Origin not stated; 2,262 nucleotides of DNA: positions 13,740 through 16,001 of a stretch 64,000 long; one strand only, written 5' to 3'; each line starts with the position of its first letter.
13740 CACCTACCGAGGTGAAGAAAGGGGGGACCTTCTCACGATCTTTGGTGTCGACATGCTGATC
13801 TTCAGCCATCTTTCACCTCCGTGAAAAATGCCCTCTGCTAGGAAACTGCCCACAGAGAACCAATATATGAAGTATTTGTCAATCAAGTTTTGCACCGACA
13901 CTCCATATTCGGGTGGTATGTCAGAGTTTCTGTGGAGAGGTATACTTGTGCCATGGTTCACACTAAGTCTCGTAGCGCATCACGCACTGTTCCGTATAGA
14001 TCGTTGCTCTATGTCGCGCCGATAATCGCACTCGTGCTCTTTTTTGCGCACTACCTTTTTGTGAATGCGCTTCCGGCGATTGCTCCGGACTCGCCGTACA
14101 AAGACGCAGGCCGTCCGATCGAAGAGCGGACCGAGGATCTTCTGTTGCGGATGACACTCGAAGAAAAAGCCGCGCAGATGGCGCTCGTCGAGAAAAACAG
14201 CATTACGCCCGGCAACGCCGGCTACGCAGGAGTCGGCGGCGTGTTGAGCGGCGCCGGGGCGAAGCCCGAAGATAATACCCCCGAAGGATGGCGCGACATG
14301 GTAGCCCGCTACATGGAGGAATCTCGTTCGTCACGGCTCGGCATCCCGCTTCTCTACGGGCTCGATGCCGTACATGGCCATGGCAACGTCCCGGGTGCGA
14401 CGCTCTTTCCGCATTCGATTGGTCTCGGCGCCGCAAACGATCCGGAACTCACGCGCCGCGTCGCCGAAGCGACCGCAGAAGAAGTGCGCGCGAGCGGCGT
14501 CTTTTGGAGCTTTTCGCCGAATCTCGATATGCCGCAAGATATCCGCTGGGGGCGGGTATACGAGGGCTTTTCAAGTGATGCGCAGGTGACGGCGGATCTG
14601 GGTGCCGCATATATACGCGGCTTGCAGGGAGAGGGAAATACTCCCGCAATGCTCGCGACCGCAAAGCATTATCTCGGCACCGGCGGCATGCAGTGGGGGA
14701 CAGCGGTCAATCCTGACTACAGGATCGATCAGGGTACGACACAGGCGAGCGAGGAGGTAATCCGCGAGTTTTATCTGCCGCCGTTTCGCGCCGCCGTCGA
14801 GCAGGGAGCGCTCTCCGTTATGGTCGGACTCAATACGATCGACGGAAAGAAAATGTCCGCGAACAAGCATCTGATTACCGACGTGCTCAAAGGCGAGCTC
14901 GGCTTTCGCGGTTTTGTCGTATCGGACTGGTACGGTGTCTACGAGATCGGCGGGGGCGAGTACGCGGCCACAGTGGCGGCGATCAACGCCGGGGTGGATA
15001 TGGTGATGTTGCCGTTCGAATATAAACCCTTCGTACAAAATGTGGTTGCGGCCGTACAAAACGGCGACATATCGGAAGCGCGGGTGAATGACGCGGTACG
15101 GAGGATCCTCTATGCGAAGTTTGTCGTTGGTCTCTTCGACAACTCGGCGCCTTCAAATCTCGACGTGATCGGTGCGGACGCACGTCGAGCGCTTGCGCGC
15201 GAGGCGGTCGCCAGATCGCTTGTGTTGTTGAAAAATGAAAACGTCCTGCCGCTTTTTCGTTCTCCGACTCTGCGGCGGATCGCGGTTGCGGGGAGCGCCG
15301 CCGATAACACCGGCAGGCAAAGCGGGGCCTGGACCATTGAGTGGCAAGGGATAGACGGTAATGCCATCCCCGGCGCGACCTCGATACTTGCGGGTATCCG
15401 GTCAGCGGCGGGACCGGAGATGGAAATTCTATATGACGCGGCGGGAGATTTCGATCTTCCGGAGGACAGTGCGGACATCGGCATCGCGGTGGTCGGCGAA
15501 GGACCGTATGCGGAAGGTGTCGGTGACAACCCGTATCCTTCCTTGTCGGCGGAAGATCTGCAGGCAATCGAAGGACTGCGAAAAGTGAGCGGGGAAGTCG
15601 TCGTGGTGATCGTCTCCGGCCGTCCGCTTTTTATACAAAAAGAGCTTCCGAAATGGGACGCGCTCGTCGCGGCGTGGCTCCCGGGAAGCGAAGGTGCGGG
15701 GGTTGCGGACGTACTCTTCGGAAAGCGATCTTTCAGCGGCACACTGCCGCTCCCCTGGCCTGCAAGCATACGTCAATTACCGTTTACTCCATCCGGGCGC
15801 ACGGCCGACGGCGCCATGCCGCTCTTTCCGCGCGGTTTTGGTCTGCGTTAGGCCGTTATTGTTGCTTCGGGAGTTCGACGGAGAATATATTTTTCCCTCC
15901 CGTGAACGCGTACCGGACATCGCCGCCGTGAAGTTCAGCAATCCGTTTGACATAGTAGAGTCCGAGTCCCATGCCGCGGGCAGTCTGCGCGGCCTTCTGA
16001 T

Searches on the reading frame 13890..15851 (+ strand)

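Call 47: search_protein_families(library=pfam, proteins=[window:13890-15851:+], max_evalue=0.00001)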
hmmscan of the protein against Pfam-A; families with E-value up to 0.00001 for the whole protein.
window:13890-15851:+ (653 aa): 2 families
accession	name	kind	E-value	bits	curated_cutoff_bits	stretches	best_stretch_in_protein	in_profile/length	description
PF00933.27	Glyco_hydro_3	-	6.3e-70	236.5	27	1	89-407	1-314/316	Glycosyl hydrolase family 3 N terminal domain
PF01915.27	Glyco_hydro_3_C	-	5.7e-34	118.3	31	1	444-652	1-198/200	Glycosyl hydrolase family 3 C-terminal domain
